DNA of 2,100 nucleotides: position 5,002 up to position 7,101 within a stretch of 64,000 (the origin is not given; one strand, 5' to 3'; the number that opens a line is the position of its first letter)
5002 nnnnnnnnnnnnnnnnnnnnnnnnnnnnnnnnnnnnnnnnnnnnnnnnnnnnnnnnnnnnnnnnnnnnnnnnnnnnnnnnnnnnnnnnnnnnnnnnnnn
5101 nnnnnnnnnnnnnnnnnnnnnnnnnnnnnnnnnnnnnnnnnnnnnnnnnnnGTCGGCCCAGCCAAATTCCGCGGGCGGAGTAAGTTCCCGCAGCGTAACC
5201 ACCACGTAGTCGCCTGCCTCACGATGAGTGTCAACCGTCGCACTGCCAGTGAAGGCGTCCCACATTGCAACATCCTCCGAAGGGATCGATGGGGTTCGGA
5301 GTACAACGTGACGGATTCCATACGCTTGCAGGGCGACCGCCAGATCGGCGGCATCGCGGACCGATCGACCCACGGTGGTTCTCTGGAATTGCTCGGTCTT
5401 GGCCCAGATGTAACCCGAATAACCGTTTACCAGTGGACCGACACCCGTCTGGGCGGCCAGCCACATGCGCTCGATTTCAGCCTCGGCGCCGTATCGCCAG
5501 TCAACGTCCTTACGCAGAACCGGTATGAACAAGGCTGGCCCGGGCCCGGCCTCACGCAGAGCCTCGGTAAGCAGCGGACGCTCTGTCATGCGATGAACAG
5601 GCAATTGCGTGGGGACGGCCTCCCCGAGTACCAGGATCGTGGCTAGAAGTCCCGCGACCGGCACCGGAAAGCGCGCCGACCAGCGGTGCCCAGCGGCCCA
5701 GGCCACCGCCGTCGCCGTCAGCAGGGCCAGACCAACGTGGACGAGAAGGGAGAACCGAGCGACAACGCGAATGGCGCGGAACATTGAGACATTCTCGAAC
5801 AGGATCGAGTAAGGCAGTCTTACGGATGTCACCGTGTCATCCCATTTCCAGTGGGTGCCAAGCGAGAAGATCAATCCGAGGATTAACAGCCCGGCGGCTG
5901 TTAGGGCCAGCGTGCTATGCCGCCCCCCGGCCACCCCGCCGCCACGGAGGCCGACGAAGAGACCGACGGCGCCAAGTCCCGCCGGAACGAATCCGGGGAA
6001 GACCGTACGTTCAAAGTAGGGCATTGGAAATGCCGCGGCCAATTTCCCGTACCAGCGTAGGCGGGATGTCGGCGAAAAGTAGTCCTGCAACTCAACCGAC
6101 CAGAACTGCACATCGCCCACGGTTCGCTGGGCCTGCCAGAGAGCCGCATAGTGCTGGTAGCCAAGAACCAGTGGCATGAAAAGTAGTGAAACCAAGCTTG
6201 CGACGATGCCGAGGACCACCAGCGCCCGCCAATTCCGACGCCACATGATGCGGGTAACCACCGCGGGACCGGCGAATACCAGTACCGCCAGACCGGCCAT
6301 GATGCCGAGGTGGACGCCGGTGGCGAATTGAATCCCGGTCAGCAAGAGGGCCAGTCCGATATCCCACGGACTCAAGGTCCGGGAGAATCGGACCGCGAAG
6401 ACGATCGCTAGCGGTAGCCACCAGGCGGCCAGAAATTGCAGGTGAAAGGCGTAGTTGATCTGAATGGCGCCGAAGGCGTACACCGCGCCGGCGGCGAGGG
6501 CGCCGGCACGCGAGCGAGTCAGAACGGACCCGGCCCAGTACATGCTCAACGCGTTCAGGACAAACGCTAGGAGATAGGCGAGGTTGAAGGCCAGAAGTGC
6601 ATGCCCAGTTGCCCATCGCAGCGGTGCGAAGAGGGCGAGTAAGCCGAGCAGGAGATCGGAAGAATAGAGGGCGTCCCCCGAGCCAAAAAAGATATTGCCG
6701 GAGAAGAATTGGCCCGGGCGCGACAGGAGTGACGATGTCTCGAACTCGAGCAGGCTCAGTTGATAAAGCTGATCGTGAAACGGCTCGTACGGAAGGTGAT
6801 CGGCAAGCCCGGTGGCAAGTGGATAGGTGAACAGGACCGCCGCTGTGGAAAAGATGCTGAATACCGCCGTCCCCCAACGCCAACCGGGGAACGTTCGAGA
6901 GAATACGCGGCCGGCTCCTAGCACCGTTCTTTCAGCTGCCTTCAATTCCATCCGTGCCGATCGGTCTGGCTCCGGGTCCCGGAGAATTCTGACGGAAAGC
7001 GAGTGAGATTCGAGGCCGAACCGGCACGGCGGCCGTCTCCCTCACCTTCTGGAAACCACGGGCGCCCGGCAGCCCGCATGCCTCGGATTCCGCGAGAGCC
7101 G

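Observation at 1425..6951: Convergent paralog pair of ~855-aa membrane proteins immediately downstream of a tRNA-Leu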

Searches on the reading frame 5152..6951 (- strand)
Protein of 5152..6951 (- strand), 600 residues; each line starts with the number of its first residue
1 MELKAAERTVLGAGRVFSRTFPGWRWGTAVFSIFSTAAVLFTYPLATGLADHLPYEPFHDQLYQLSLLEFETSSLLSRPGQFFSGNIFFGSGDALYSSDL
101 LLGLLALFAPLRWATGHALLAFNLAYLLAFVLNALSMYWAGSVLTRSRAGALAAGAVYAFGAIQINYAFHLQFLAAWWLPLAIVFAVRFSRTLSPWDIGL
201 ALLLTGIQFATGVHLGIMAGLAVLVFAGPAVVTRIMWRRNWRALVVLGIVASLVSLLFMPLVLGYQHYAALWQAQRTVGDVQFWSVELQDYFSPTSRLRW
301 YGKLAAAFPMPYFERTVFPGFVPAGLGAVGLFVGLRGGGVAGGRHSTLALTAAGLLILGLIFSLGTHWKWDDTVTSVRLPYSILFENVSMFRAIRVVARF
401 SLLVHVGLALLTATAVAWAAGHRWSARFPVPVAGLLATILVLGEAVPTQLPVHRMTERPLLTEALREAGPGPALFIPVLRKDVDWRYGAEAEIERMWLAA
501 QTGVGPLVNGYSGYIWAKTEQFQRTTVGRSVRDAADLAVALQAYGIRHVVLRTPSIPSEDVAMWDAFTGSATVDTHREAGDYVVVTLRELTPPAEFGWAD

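Call 72: predict_structure(alignment_id=A5)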
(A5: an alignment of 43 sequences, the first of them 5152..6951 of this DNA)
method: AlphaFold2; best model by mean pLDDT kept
length: 600 residues; sequences in the alignment: 43
mean_pLDDT: 89.9   pTM: 0.90
mean pLDDT of the five models: 89.9, 89.8, 88.4, 87.8, 87.6
residues with pLDDT >= 90: 440; 70-90: 104; 50-70: 37; < 50: 19
segments of 3 or more residues with pLDDT < 50: 1-7, 10-14, 595-600
pLDDT, mean of each block of 10 residues (from residue 1): 47 50 87 98 95 83 94 92 89 89 96 97 98 98 95 98 92 95 98 96 98 96 97 95 96 97 90 85 94 95 95 92 98 83 87 98 96 94 93 90 98 94 69 93 97 90 95 89 61 88 92 79 88 92 92 91 96 96 92 47
secondary structure, 60 per line:
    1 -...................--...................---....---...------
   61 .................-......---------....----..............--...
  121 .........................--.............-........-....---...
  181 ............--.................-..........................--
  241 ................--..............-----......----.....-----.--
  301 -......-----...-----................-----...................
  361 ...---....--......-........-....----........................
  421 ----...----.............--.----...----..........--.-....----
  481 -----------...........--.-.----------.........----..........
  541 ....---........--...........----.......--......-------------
elements in order: H2-20 H23-41 H45-48 E52-54 H61-77 H79-84 H94-97 H102-115 H118-145 H148-160 H162-169 H171-174 H178-192 H195-211 H213-238 H241-256 H259-272 H278-283 H288-292 H302-307 H321-336 H342-363 E367-370 E373-378 H380-387 H389-392 H397-420 H432-444 E452-454 H459-468 E473-476 H492-502 H518-526 H531-544 E548-552 H558-568 E573-579 E582-587
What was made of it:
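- Fold: the AF2 model of B residues 1-600 has pLDDT 89.9 and pTM 0.90 (call 72).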

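Call 74: fold_search(model_id=the predicted structure, library=pdb)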
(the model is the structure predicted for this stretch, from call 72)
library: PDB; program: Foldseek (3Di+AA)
matches with E <= 10: 352; with E <= 0.001: 23
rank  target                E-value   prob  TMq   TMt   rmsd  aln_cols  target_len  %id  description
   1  7zlh_A                1.6e-06  1.00  0.38  0.35  12.8       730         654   12  Cryo-EM structure of C-mannosyltransferase CeDPY19, in apo state, bound to CMT2-Fab and anti-Fab nanobody (released 2023-01-11)
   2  8agc_A                4.0e-06  1.00  0.43  0.38  10.8       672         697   13  Structure of yeast oligosaccharylransferase complex with lipid-linked oligosaccharide and non-acceptor peptide bound (released 2022-12-07)
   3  7zli_A                6.1e-06  1.00  0.42  0.39  12.2       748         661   10  Cryo-EM structure of C-mannosyltransferase CeDPY19, in complex with Dol25-P-Man and bound to CMT2-Fab and anti-Fab nan (released 2023-01-11)
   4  6ezn_F                7.0e-06  1.00  0.45  0.42  13.9       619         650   13  Cryo-EM structure of the yeast oligosaccharyltransferase (OST) complex (released 2018-01-17)
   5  8age_A                1.8e-05  1.00  0.41  0.39  12.3       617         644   12  Structure of yeast oligosaccharylransferase complex with acceptor peptide bound (released 2022-12-07)
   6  6s7t_A                1.8e-05  1.00  0.43  0.38  11.2       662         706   11  Cryo-EM structure of human oligosaccharyltransferase complex OST-B (released 2019-12-18)
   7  8b6l_I                2.6e-05  1.00  0.40  0.36  15.9       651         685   10  Subtomogram average of the human Sec61-TRAP-OSTA-translocon (released 2022-12-07)
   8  9n9j_I                3.4e-05  1.00  0.40  0.36  12.2       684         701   10  Structure of a GRP94 folding intermediate engaged with a CCDC134- and FKBP11-bound secretory translocon (released 2025-11-19)
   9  7oci_F                3.6e-05  1.00  0.44  0.42  12.8       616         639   10  Cryo-EM structure of yeast Ost6p containing oligosaccharyltransferase complex (released 2022-02-16)
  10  7zlg_A                3.7e-05  1.00  0.39  0.37  11.0       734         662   11  Cryo-EM structure of C-mannosyltransferase CeDPY19, in complex with acceptor peptide and bound to CMT2-Fab and anti-Fa (released 2023-01-11)
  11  6s7o_A                3.9e-05  1.00  0.44  0.41  13.5       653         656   11  Cryo-EM structure of human oligosaccharyltransferase complex OST-A (released 2019-12-18)
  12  8agb_A                4.4e-05  1.00  0.41  0.39  13.8       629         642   10  Structure of yeast oligosaccharylransferase complex with lipid-linked oligosaccharide bound (released 2022-12-07)
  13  6wby                  6.2e-05  1.00  0.52  0.28   7.4       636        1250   14  Single-Particle Cryo-EM Structure of Arabinofuranosyltransferase AftD from Mycobacteria, Mutant R1389S Class 2 (released 2020-05-13)
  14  8if8_C                9.1e-05  1.00  0.44  0.44  13.6       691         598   13  Arabinosyltransferase AftA (released 2023-05-31)
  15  6ftg_5                1.3e-04  1.00  0.43  0.41  12.0       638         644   10  Subtomogram average of OST-containing ribosome-translocon complexes from canine rough microsomal membranes (released 2018-03-21)
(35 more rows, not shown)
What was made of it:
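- On GT-C fold glycosyltransferase superfamily: Other folds have probability 0.23 or less (call 74).
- Closest known: Mycobacterial EmbC/EmbA/EmbB and AftD arabinosyltransferases. Same: They are large GT-C membrane enzymes (Foldseek probability 1.00; AftD TMq 0.52; call 74).
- Closest known: Oligosaccharyltransferases STT3 / PglB / AglB and the C-mannosyltransferase DPY19. Same: They give the lowest Foldseek E-values (1.6e-6 to 2e-4, call 74).
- The first other fold, an MFS transporter at rank 31, has probability 0.23 (call 74). STT3, PglB and AglB are among the best structural matches (call 74). AftD, which takes a monophosphate donor and acts on a polysaccharide, gives the best TM-score (call 74).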

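Call 91: search_solved_structures(query=A5, max_evalue=10, show_alignments=0)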
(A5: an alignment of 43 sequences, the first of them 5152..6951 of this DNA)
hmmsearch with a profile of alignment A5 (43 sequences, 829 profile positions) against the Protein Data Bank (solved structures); distinct sequences matched with E-value up to 10: 8.
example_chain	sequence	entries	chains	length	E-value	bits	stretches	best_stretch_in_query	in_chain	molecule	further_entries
9rql_A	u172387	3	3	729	0.24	12.4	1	390-423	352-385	Protein O-mannosyl-transferase TMEM260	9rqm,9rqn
4ole_A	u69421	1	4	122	0.4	11.7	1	712-754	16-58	Next to BRCA1 gene 1 protein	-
28ye_Y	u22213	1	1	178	1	10.3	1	460-498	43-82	Large ribosomal subunit protein uL6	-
8pjk_R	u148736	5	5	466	4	8.4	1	198-261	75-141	5-hydroxytryptamine receptor 1A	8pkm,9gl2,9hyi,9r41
8fy8_R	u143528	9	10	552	4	8.4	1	198-261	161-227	Soluble cytochrome b562,5-hydroxytryptamine receptor 1A,5-hydroxytryptamine receptor 1A | Soluble cytochrome b562,5-hydroxytryptamine receptor 1A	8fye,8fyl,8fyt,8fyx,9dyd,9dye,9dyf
7um5_A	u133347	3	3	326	5.2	8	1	209-273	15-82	5-hydroxytryptamine receptor 5A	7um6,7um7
9vj5_R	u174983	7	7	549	5.7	7.9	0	198-261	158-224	Soluble cytochrome b562,5-hydroxytryptamine receptor 1A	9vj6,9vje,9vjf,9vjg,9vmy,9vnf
9kvg_R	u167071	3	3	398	8.3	7.3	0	198-261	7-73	5-hydroxytryptamine receptor 1A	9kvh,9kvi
